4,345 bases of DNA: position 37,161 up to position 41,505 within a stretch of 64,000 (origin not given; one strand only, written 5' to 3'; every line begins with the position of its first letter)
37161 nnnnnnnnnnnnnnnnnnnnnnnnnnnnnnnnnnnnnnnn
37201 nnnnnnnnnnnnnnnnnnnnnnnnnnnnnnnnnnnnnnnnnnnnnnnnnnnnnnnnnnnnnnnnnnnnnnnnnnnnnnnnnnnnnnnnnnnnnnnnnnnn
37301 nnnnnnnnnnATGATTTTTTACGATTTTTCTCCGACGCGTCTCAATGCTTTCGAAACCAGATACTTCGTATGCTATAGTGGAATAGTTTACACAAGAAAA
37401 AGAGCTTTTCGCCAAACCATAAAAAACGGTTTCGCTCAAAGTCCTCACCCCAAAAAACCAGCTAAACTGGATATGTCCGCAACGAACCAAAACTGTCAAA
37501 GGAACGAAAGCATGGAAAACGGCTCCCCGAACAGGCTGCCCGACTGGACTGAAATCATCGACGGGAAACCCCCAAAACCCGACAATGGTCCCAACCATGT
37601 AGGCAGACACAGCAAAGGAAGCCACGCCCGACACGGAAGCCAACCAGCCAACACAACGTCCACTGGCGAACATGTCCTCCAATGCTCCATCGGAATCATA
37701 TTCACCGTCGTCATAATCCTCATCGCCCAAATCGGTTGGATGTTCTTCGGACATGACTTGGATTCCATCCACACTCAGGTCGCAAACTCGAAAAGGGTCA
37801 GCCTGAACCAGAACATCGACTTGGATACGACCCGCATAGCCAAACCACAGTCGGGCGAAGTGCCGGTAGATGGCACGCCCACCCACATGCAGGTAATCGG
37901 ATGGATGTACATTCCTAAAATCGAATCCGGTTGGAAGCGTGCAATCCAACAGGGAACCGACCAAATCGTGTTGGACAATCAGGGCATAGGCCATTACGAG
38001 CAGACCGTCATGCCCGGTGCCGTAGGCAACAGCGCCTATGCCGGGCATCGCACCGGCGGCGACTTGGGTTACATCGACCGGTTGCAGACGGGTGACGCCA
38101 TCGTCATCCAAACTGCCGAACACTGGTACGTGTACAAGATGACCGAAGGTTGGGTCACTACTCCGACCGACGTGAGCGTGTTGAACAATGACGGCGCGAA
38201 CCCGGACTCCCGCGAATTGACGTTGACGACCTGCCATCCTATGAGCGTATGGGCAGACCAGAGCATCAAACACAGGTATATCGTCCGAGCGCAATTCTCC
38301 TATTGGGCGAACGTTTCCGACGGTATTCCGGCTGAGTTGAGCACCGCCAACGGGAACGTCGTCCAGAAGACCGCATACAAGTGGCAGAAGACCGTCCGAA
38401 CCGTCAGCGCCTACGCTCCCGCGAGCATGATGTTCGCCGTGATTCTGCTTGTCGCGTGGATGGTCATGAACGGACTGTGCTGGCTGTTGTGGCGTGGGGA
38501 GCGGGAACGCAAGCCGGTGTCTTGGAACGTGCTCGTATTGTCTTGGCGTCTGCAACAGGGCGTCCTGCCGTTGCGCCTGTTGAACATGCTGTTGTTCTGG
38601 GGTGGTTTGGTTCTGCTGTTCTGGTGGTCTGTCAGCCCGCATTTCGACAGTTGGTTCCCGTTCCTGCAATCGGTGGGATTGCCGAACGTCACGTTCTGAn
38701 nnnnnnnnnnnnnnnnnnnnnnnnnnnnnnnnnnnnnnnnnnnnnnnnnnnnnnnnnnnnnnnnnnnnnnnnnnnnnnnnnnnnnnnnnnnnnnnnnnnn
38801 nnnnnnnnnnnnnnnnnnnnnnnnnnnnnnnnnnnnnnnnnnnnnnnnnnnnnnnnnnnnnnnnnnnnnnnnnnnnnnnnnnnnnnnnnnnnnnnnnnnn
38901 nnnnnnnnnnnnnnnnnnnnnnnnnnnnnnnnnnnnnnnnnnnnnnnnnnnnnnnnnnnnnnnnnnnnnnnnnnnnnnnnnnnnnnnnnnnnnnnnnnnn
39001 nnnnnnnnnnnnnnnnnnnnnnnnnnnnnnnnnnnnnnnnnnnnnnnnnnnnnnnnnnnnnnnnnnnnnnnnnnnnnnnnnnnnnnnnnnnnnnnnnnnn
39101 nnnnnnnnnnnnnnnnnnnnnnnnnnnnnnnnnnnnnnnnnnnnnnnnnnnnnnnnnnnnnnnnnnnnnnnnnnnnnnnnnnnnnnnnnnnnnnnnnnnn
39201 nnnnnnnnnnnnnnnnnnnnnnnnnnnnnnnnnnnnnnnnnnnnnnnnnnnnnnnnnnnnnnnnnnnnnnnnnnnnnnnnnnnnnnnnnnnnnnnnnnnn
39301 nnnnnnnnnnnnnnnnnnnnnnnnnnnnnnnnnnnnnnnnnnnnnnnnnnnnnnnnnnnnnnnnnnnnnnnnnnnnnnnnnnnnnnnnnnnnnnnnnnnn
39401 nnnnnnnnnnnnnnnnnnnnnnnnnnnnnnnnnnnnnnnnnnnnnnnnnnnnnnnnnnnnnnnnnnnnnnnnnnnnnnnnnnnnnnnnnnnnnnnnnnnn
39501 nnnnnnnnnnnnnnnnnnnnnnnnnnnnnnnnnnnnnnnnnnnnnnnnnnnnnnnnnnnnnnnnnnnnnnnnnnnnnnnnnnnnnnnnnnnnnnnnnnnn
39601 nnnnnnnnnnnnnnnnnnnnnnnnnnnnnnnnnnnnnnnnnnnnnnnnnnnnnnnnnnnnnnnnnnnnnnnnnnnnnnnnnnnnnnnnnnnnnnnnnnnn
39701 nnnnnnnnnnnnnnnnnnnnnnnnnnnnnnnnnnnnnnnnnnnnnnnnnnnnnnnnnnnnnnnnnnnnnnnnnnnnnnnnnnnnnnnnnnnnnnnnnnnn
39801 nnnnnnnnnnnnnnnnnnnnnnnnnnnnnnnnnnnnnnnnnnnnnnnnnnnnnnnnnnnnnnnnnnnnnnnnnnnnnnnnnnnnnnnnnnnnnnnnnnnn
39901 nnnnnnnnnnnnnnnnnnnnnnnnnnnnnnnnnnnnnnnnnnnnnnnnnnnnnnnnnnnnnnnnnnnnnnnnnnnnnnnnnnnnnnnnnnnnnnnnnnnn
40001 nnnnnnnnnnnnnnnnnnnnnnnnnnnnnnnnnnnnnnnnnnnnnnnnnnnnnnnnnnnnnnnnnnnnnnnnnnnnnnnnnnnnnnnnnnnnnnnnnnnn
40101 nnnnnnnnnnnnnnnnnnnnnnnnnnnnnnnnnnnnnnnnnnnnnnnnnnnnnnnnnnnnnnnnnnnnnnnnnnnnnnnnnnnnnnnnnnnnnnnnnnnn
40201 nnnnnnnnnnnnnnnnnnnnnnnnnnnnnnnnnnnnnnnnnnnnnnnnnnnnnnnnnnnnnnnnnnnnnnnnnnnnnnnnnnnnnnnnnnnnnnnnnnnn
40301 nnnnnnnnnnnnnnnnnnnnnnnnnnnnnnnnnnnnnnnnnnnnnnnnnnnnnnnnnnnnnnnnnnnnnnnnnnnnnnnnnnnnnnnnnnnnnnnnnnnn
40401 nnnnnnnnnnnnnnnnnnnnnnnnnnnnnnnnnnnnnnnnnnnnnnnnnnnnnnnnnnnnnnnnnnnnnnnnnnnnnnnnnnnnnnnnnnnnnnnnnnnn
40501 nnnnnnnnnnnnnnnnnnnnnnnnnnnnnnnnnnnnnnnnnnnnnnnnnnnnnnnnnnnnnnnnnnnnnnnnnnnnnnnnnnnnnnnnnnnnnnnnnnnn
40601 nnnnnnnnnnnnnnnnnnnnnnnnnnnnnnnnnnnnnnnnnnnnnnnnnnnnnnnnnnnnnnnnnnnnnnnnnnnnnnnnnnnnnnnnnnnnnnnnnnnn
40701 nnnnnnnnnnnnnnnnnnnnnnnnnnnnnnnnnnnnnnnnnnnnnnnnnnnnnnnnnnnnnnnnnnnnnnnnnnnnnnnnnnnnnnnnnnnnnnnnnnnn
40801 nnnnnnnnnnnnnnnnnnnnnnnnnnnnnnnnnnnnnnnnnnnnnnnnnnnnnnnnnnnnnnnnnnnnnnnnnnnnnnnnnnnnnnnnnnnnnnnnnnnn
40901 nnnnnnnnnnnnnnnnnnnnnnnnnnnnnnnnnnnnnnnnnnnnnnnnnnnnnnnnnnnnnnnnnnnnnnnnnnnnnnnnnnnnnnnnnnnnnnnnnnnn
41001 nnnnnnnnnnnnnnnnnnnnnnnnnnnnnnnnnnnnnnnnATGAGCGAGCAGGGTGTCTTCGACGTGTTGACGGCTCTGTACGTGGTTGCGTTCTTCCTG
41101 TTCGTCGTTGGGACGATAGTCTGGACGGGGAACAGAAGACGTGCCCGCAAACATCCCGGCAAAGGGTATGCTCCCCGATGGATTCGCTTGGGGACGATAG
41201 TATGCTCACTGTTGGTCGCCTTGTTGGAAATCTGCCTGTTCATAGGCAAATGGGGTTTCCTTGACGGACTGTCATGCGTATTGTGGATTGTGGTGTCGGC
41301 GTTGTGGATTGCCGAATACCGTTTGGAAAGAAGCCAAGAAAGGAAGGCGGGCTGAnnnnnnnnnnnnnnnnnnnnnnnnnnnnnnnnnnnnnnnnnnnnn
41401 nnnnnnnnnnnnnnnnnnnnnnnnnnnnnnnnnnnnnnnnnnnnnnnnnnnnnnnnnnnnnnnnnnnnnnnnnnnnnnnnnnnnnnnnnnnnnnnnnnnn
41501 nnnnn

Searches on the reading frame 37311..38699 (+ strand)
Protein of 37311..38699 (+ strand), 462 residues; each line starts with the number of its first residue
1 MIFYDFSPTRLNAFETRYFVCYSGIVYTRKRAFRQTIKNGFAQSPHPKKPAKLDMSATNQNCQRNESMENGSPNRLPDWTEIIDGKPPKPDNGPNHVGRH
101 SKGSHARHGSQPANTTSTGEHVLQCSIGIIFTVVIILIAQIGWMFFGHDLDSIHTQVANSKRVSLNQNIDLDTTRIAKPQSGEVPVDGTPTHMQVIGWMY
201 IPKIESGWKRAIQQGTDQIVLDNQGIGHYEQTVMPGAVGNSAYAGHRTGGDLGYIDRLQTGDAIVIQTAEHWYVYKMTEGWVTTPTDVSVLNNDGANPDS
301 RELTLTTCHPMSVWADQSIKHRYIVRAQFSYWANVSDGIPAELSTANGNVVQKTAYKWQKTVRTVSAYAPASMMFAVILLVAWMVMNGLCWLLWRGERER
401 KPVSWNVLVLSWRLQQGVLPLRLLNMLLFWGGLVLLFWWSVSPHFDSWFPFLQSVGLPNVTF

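Call 3: search_protein_families(library=pfam, proteins=[window:37311-38699:+], max_evalue=0.01)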
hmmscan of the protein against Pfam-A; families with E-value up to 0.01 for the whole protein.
window:37311-38699:+ (462 aa): 1 family
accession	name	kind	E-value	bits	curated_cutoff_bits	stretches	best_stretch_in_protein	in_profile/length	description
PF04203.18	Sortase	-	3e-27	95.3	26.6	1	199-328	1-123/125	Sortase domain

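Call 67: search_protein_families(library=ncbifam, proteins=[window:37311-38699:+], max_evalue=0.001)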
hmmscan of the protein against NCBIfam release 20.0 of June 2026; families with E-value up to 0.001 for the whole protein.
window:37311-38699:+ (462 aa): 6 families
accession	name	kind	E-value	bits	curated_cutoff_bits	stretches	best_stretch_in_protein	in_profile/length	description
NF033747.1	class_E_sortase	subfamily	7.5e-43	146.8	160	1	129-334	7-210/211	class E sortase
NF058671.1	sortase_SrtD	exception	1.1e-23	83.9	140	1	137-328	4-186/187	class D sortase, LPxTATN-specific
NF033746.1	class_D_sortase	subfamily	1.8e-20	73.1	165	1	190-328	4-132/135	class D sortase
TIGR01076.1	sortase_fam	subfamily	5.4e-13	48.9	39.35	1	197-328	1-126/136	sortase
NF033745.1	class_C_sortase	subfamily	6.9e-12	45.6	160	1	193-327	90-218/220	class C sortase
TIGR03784.1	marine_sortase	equivalog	1.3e-08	34.6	158.25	1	225-327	77-174/174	class GN sortase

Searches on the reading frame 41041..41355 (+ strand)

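Call 3: search_protein_families(library=pfam, proteins=[window:41041-41355:+], max_evalue=0.01)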
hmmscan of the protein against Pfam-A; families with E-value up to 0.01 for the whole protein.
window:41041-41355:+ (104 aa): 1 family
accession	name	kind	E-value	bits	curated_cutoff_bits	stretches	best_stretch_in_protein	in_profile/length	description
PF07331.16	TctB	-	0.0026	18.4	29.1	1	15-61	2-49/137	Tripartite tricarboxylate transporter TctB family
